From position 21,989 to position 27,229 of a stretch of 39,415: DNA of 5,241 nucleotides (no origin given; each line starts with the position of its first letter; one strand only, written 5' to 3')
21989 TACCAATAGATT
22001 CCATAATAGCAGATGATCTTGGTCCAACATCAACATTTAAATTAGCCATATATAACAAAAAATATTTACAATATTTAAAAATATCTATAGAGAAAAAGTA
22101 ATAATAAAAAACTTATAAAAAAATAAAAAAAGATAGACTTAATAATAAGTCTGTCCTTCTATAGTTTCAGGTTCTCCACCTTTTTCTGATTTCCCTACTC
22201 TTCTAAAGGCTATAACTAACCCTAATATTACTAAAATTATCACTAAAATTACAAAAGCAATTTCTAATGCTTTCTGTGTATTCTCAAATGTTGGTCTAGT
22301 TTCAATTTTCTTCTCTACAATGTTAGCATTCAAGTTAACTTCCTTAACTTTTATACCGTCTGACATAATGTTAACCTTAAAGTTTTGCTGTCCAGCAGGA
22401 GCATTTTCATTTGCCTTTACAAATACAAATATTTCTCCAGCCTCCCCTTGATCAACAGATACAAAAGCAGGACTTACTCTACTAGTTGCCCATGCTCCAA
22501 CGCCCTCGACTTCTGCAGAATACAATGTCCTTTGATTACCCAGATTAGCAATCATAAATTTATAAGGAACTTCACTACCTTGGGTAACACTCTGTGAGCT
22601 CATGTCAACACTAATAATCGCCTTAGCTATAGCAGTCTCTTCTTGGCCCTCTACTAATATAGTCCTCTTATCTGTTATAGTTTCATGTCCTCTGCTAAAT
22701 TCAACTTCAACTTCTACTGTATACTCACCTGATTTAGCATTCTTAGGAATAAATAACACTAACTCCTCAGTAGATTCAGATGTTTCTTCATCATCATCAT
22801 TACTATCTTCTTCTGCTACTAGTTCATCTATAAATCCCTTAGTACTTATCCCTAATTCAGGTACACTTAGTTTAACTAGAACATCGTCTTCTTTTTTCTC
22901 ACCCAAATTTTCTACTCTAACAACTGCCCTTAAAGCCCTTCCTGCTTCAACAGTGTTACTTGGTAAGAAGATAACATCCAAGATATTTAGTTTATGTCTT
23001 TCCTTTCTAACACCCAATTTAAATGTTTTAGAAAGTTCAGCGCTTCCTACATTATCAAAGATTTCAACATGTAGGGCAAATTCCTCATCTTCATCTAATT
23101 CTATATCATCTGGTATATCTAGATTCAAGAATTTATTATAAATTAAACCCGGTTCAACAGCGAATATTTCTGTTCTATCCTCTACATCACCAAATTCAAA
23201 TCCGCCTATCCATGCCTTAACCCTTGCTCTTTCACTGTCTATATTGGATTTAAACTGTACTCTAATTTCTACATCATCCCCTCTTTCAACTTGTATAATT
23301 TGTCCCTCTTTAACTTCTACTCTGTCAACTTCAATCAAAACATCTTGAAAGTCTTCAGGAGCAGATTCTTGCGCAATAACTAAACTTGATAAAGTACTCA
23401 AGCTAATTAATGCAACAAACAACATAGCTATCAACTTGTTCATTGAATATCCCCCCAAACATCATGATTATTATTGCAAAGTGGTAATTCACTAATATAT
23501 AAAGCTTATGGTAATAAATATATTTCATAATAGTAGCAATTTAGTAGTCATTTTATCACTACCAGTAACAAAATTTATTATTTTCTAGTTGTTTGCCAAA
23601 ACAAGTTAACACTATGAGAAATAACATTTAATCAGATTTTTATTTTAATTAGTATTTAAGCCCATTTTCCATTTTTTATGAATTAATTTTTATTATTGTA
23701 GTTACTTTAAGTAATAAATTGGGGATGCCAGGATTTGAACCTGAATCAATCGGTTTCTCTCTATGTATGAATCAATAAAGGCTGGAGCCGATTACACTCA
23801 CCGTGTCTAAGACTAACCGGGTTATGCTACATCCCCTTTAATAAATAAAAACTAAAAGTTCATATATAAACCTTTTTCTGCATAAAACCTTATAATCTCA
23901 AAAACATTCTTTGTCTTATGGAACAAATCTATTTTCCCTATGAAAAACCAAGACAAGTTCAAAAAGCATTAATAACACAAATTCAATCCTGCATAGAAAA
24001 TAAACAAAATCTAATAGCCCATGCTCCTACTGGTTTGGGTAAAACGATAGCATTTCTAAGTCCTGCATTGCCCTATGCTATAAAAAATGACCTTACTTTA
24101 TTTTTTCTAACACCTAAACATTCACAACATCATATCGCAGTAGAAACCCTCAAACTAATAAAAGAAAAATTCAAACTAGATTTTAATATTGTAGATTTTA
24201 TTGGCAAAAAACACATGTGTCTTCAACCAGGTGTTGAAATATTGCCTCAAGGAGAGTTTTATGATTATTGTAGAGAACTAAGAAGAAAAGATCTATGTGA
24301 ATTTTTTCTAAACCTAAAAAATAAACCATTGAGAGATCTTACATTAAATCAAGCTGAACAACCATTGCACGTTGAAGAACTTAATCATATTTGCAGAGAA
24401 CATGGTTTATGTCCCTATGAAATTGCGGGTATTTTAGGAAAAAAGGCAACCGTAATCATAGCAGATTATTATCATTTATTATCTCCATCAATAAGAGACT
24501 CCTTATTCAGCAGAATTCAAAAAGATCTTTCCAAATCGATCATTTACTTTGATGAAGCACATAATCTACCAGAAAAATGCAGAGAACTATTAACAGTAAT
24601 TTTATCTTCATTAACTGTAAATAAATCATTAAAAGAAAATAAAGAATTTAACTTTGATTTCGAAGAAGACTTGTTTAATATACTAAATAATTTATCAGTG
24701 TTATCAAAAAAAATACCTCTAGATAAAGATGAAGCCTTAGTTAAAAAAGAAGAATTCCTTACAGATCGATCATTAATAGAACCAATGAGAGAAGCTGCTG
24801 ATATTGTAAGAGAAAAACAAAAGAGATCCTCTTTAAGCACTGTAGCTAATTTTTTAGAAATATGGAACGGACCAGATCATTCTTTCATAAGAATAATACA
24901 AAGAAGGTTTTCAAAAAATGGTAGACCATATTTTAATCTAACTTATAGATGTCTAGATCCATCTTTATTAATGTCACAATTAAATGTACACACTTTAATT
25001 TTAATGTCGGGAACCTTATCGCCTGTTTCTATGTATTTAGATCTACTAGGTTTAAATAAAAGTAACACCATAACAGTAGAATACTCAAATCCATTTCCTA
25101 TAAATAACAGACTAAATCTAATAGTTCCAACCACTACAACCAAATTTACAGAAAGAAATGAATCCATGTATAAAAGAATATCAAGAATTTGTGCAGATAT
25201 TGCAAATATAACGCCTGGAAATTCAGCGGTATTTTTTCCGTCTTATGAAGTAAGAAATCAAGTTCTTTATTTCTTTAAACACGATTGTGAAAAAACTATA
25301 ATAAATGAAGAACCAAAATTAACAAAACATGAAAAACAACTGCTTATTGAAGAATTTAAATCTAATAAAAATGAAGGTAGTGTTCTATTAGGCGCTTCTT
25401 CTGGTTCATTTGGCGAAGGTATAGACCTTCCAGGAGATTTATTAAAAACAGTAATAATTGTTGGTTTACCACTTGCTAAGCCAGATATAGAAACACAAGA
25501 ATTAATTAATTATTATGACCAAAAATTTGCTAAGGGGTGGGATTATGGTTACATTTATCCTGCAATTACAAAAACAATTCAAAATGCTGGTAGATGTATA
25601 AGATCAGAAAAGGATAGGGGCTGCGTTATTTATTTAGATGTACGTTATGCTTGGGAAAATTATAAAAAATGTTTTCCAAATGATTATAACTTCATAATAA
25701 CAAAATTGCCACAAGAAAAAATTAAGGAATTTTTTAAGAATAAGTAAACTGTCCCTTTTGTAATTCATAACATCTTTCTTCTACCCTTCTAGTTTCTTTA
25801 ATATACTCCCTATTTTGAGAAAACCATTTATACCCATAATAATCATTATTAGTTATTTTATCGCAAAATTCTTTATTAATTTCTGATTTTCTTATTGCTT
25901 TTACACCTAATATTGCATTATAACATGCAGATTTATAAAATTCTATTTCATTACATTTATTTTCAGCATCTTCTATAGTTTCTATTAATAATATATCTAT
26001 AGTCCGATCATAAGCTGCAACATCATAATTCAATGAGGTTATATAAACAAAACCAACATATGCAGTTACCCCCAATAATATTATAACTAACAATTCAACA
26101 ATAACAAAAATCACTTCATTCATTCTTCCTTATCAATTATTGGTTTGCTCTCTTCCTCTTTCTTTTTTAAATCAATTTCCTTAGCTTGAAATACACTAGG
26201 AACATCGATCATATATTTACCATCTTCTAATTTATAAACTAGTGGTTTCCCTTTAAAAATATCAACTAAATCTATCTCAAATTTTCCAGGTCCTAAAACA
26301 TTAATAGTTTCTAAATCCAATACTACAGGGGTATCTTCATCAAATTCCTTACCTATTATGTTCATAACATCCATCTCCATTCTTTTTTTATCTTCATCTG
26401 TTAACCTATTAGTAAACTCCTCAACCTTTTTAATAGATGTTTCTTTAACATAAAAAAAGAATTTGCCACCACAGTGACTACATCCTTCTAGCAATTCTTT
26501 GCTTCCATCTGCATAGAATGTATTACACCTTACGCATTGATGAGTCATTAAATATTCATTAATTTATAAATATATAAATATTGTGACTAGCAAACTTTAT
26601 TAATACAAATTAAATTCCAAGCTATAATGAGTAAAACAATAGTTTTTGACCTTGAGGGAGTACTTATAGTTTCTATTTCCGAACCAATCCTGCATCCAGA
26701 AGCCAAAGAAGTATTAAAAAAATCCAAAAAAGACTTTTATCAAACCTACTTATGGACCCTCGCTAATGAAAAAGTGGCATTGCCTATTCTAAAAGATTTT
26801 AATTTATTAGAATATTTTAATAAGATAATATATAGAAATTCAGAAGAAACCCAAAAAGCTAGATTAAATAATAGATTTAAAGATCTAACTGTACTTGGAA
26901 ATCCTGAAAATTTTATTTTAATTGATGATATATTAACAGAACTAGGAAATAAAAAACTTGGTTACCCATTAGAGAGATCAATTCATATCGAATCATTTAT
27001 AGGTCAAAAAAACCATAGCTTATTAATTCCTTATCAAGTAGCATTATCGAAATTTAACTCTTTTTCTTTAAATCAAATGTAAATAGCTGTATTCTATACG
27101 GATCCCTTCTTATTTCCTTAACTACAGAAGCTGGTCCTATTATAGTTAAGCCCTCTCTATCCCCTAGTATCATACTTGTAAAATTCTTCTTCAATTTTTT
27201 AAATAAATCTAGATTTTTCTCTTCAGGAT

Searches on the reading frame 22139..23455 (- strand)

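Call 38: search_protein_families(library=pfam, proteins=[window:22139-23455:-], max_evalue=0.001)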
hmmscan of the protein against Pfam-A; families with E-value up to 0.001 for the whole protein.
window:22139-23455:- (438 aa): 2 families
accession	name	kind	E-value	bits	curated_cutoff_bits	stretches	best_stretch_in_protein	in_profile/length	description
PF10633.15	NPCBM_assoc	-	1.1e-05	25.9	24.4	0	291-362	2-74/78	NPCBM-associated, NEW3 domain of alpha-galactosidase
PF11614.14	FixG_C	-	0.00064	20.3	25.6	0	298-367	35-107/119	IG-like fold at C-terminal of FixG, putative oxidoreductase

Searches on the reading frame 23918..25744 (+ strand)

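Call 38: search_protein_families(library=pfam, proteins=[window:23918-25744:+], max_evalue=0.001)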
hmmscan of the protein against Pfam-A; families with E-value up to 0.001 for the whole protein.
window:23918-25744:+ (609 aa): 5 families
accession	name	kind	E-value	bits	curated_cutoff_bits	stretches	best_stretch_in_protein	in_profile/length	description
PF13307.12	Helicase_C_2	-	3.4e-43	148.1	25.3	1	427-588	3-165/170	Helicase C-terminal domain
PF06733.21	DEAD_2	-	6.6e-24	84.9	21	1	68-230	6-168/172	DEAD_2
PF06777.17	HBB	-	5.8e-10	39.5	30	1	290-412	75-190/190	Helical and beta-bridge domain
PF00270.35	DEAD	-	7.7e-08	32.7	26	1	13-84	2-71/167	DEAD/DEAH box helicase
PF04851.21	ResIII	-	2.3e-05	24.8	22.5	1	10-74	3-69/164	Type III restriction enzyme, res subunit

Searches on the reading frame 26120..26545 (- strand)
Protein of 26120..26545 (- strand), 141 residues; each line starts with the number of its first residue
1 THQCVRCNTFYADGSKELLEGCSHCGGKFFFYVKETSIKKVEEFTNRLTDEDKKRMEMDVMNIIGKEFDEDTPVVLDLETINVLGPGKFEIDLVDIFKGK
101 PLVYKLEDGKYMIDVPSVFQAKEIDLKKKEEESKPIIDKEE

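Call 73: search_protein_families(library=pfam, proteins=[window:26120-26545:-], max_evalue=0.0001)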
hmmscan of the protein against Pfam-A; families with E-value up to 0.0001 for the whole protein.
window:26120-26545:- (141 aa): 1 family
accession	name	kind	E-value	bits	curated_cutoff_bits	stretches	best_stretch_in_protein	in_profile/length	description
PF09845.14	OapC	-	9.7e-23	81.3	23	1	2-120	2-132/133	Origin-associated protein OapC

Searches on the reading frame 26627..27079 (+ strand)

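Call 73: search_protein_families(library=pfam, proteins=[window:26627-27079:+], max_evalue=0.0001)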
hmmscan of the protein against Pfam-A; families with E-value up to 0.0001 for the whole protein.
window:26627-27079:+ (151 aa): 1 family
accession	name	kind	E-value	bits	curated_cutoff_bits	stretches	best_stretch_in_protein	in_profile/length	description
PF03031.24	NIF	-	8e-10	39.1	21.8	1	3-136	1-146/160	NLI interacting factor-like phosphatase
